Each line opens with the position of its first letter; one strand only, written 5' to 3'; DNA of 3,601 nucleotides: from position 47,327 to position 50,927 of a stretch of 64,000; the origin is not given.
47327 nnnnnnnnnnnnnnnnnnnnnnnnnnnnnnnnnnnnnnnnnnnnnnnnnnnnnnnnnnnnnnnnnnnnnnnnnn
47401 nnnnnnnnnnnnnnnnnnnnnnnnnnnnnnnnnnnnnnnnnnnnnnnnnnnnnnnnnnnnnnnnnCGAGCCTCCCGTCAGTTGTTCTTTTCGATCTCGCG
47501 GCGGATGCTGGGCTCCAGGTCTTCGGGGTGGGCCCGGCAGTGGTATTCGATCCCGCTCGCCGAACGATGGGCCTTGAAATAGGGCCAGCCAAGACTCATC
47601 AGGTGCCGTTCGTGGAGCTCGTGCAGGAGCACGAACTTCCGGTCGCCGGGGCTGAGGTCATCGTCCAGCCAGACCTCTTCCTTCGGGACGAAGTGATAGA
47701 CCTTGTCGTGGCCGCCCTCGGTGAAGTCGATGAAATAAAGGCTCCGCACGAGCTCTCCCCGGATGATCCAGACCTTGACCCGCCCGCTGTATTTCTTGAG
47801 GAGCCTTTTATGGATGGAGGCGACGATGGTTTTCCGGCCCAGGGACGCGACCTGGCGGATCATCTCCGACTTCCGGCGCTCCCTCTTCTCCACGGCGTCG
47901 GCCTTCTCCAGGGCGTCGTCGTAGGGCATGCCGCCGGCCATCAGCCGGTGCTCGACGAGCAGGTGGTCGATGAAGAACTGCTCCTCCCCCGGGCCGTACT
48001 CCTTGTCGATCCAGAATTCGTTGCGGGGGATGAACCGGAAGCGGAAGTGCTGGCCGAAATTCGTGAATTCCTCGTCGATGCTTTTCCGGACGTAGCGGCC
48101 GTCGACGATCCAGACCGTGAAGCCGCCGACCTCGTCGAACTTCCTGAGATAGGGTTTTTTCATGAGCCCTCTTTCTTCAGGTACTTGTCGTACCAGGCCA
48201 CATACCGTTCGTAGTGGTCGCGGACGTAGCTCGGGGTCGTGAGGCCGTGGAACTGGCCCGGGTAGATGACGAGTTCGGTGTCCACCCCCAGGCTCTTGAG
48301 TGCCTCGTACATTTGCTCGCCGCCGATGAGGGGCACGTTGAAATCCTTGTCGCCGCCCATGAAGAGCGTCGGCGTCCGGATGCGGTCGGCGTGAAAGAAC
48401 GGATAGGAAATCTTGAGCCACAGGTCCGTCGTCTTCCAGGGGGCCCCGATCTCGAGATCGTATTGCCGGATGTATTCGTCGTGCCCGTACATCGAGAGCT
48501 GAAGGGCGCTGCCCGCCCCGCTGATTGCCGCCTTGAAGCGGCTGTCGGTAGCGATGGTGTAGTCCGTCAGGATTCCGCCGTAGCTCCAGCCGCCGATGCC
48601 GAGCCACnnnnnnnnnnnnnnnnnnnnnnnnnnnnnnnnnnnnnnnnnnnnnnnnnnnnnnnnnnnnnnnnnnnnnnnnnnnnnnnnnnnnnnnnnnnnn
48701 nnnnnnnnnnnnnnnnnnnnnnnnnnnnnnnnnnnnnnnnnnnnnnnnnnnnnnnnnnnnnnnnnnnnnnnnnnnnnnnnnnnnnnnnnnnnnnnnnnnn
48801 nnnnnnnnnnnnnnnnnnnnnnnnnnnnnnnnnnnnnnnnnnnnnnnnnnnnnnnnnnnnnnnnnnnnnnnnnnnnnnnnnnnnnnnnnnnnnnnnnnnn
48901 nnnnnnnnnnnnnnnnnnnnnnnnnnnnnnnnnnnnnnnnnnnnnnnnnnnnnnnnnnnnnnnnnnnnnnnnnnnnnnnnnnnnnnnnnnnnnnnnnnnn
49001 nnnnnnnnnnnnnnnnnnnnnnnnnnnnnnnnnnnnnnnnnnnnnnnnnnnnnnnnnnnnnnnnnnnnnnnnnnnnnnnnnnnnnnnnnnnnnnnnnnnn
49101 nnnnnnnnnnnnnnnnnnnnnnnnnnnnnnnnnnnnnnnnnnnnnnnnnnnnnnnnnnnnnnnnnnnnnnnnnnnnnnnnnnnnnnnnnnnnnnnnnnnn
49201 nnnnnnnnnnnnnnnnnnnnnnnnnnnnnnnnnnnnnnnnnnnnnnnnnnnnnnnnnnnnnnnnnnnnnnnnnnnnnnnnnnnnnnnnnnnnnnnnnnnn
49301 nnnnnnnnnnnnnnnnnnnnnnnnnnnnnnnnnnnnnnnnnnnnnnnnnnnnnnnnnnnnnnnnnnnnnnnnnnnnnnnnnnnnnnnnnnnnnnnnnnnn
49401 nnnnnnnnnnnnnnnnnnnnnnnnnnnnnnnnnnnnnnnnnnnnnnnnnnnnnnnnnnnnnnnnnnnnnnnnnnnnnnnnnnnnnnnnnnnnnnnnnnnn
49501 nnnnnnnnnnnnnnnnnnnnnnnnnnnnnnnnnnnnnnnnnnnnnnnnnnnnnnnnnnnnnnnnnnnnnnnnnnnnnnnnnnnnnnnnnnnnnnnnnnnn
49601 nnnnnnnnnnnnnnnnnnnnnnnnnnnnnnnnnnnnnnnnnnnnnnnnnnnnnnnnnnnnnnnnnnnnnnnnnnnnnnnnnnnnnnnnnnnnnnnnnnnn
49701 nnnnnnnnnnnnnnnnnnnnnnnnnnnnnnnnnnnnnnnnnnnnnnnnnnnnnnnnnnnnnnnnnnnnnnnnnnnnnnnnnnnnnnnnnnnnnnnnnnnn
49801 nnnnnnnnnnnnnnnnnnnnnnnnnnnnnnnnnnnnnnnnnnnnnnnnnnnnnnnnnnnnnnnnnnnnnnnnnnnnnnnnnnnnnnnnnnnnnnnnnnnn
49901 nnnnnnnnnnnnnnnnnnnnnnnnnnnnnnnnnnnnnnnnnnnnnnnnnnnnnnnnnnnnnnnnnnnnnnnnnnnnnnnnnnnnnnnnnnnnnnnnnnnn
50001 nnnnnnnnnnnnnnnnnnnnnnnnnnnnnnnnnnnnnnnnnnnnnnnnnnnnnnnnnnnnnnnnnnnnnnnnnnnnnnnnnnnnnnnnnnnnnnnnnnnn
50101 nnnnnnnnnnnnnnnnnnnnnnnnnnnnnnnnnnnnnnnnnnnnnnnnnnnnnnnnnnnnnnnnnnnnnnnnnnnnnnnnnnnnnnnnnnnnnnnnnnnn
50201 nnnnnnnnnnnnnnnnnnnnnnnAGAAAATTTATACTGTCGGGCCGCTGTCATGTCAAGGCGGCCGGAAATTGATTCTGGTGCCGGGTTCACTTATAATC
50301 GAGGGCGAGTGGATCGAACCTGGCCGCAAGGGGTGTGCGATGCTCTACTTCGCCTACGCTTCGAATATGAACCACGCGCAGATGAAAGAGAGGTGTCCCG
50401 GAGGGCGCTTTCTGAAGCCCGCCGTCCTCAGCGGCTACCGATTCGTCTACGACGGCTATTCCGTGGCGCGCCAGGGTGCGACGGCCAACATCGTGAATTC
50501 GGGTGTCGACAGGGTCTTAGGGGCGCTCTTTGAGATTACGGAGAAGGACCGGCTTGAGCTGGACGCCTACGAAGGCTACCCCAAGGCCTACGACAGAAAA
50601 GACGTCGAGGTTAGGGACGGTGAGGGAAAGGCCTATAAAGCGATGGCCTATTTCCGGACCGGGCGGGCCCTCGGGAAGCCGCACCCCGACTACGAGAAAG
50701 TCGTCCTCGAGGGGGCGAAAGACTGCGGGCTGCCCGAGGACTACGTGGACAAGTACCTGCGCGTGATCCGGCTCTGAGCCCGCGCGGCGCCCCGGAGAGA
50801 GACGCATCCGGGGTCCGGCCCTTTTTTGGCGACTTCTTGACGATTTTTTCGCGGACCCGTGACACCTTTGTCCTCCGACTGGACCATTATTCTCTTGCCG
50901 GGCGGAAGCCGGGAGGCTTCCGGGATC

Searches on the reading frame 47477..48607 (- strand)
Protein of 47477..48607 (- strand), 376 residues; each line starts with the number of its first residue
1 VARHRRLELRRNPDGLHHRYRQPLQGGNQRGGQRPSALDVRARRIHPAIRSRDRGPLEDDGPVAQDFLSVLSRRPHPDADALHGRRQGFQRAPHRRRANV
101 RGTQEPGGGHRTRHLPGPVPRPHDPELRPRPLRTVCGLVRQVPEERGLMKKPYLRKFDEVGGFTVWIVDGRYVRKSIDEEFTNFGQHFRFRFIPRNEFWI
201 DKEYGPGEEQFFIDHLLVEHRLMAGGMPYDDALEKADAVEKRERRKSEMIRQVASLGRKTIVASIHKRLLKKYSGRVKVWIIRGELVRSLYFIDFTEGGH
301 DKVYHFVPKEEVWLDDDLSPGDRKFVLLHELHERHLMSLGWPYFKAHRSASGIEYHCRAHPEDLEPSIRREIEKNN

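Call 81: search_protein_families(library=pfam, proteins=[window:47477-48607:-], max_evalue=1)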
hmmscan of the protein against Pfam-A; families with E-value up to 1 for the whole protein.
window:47477-48607:- (376 aa): 1 family
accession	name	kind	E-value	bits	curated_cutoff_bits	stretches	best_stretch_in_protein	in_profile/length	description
PF06114.19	Peptidase_M78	-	0.072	13.3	22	1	299-331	17-50/123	IrrE N-terminal-like domain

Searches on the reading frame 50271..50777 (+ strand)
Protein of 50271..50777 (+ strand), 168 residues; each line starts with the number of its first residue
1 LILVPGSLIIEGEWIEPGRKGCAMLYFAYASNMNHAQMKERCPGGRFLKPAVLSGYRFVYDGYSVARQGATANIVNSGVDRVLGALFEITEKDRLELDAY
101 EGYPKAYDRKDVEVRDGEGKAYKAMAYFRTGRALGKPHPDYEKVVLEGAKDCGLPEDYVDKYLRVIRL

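Call 9: search_protein_families(library=pfam, proteins=[window:50271-50777:+], max_evalue=0.001)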
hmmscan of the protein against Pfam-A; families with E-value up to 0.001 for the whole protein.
window:50271-50777:+ (168 aa): 2 families
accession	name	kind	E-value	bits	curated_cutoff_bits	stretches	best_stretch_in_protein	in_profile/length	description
PF13772.11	AIG2_2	-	5.6e-16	59.2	27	1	81-161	1-82/83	AIG2-like family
PF06094.17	GGACT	-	1.5e-12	48.5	22.8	1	26-131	1-104/120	Gamma-glutamyl cyclotransferase, AIG2-like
